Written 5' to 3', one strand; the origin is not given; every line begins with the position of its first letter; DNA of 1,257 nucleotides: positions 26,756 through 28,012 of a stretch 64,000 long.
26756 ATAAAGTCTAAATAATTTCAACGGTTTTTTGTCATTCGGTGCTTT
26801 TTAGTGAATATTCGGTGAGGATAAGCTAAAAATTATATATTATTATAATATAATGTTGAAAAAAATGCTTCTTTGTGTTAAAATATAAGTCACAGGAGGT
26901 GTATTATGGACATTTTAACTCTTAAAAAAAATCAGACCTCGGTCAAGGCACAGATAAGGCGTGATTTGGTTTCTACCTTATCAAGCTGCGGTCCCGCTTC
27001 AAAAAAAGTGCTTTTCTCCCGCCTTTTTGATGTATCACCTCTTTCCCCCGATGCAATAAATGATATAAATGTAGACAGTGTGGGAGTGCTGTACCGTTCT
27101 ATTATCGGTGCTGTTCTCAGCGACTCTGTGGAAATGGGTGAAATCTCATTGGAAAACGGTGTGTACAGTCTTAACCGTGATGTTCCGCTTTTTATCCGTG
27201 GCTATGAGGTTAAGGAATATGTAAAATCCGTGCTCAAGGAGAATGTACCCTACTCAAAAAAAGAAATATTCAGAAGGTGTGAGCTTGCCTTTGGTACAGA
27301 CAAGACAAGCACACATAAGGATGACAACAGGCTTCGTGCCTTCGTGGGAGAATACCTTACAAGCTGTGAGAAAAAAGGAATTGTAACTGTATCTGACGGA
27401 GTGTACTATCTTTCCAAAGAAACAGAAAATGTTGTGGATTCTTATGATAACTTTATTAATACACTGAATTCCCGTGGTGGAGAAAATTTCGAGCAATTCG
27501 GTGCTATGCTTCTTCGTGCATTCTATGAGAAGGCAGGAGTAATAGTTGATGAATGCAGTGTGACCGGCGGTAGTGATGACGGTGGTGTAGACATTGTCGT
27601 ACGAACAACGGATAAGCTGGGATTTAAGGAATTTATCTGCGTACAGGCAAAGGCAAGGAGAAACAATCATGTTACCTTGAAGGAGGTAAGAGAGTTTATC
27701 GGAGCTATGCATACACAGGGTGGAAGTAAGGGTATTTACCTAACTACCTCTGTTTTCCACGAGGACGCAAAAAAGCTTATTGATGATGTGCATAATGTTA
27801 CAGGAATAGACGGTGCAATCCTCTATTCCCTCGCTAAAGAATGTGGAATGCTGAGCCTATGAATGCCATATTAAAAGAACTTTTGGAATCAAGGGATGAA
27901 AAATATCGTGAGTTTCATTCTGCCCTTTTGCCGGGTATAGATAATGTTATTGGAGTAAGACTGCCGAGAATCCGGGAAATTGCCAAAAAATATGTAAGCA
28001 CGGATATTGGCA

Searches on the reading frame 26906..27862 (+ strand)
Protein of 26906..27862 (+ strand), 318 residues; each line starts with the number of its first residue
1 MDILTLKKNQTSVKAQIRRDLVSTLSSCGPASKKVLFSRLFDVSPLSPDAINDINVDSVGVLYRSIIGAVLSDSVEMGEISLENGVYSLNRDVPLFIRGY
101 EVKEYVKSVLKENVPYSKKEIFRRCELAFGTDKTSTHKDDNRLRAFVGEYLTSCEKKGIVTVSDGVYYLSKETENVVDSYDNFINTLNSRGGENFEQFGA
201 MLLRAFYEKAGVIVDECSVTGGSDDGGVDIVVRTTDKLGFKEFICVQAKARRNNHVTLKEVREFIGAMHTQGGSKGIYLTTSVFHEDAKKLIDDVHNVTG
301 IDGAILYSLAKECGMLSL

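Call 60: find_encoding_contigs(protein=window:26906-27862:+, flank=10000, max_places=1)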
Protein window:26906-27862:+ (318 aa): 3 contigs read that carry it; 1 place shown.
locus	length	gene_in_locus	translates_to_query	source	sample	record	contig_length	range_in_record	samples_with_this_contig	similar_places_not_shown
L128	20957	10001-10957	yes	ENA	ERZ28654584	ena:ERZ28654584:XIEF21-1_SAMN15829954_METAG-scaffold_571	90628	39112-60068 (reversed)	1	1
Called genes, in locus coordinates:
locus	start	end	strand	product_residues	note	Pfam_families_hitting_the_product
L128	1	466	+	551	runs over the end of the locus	PF00795:CN_hydrolase, PF03009:GDPD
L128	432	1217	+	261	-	PF01636:APH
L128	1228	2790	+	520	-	PF02129:Peptidase_S15, PF08530:PepX_C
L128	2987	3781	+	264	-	PF01784:DUF34_NIF3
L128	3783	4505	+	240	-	PF07722:Peptidase_C26, PF00117:GATase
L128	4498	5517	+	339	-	PF03009:GDPD, PF13653:GDPD_2 (weak)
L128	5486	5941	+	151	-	PF00583:Acetyltransf_1, PF13673:Acetyltransf_10, PF13508:Acetyltransf_7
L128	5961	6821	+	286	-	PF00294:PfkB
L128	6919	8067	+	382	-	PF00465:Fe-ADH, PF13685:Fe-ADH_2, PF25137:ADH_Fe_C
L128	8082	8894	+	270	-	PF00596:Aldolase_II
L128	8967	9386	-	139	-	PF11457:DUF3021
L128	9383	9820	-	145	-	PF04397:LytTR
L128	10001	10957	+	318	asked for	PF13156:Mrr_cat_2 (faint), PF04471:Mrr_cat, PF22722:NA-iREase1 (weak)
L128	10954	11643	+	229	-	PF08713:DNA_alkylation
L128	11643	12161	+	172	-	PF13353:Fer4_12, PF04055:Radical_SAM (weak)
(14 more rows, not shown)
